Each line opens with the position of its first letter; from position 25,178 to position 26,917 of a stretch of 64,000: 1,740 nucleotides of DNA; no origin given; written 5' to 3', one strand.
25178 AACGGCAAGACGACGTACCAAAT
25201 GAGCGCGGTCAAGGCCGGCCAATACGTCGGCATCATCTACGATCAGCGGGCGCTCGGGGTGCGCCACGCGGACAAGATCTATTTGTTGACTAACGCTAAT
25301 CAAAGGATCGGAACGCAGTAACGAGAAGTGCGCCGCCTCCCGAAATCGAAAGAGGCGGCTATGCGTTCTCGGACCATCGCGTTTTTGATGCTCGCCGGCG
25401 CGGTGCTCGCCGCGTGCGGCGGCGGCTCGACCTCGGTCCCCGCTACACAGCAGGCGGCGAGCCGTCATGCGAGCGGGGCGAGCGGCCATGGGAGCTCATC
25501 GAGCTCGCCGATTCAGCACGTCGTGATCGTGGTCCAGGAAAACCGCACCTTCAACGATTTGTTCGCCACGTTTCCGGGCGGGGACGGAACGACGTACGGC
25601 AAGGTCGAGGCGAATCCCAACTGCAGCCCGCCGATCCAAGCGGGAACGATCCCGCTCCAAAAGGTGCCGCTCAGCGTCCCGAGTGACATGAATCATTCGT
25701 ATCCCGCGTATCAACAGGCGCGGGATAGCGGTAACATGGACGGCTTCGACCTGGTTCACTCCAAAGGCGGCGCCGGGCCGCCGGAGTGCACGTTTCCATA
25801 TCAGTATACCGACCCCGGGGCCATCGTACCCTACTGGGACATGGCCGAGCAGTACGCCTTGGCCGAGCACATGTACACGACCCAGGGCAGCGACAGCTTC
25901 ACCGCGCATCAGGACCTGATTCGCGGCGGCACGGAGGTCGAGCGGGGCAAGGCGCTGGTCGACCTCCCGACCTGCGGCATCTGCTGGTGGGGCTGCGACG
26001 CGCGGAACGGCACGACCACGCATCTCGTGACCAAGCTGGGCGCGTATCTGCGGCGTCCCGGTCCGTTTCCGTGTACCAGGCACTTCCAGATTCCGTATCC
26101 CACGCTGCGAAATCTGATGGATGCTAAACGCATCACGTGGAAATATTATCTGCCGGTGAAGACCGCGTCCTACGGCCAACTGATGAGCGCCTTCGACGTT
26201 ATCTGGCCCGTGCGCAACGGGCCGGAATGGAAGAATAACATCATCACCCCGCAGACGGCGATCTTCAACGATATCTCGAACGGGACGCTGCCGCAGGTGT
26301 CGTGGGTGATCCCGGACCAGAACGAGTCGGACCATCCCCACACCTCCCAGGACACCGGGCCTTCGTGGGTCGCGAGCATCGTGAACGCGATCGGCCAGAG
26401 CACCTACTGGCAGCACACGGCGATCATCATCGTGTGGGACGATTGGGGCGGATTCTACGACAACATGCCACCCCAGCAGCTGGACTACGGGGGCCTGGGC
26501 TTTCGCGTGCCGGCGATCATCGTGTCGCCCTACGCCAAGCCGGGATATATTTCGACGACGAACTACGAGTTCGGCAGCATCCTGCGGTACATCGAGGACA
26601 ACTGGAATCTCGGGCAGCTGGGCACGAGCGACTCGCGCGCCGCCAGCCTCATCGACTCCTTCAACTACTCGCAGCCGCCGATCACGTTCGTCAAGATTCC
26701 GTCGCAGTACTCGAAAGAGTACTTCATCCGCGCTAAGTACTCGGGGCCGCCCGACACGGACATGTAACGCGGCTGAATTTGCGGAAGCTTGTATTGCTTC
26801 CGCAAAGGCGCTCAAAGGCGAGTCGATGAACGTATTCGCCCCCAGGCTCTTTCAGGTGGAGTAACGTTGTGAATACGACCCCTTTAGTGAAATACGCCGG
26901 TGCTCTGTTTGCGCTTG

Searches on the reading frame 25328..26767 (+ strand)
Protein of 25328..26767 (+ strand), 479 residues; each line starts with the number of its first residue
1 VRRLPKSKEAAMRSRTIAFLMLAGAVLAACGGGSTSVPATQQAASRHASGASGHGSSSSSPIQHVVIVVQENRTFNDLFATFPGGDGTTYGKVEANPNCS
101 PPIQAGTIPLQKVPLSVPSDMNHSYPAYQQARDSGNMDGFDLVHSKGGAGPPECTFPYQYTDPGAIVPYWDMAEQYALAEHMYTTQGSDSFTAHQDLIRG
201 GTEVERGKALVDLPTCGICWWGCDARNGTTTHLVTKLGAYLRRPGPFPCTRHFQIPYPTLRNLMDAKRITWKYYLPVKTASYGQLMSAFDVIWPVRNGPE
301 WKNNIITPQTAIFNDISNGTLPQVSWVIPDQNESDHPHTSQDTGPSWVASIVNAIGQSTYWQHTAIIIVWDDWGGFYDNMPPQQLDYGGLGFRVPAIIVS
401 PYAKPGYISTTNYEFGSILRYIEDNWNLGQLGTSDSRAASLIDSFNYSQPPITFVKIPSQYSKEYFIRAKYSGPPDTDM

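Call 12: search_protein_families(library=ncbifam, proteins=[window:25328-26767:+], max_evalue=0.01)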
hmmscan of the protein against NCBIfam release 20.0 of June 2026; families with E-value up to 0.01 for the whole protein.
window:25328-26767:+ (479 aa): 2 families
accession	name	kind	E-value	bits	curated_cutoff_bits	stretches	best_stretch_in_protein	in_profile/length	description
TIGR03397.1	acid_phos_Burk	subfamily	1.9e-38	132.8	362.75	3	310-442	333-466/483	acid phosphatase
TIGR03396.1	PC_PLC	equivalog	3.4e-32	111.7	580.25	2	32-384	19-349/688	phosphocholine-specific phospholipase C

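Call 26: search_protein_families(library=pfam, proteins=[window:25328-26767:+], max_evalue=0.01)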
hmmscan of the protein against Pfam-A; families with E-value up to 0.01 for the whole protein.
window:25328-26767:+ (479 aa): 1 family
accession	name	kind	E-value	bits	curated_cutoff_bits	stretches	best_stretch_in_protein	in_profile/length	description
PF04185.19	Phosphoesterase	-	5.3e-50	171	23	1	62-428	1-355/356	Phosphoesterase family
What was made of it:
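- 25328..26767 (+): Context: PF04185 phosphoesterase lipoprotein 101 nt upstream of B1. Pfam E 5e-50 (call 26).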

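Call 61: search_protein_families(library=padloc, proteins=[window:25328-26767:+], max_evalue=0.01)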
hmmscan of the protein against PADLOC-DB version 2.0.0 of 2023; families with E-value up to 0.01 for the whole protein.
window:25328-26767:+ (479 aa): 0 families
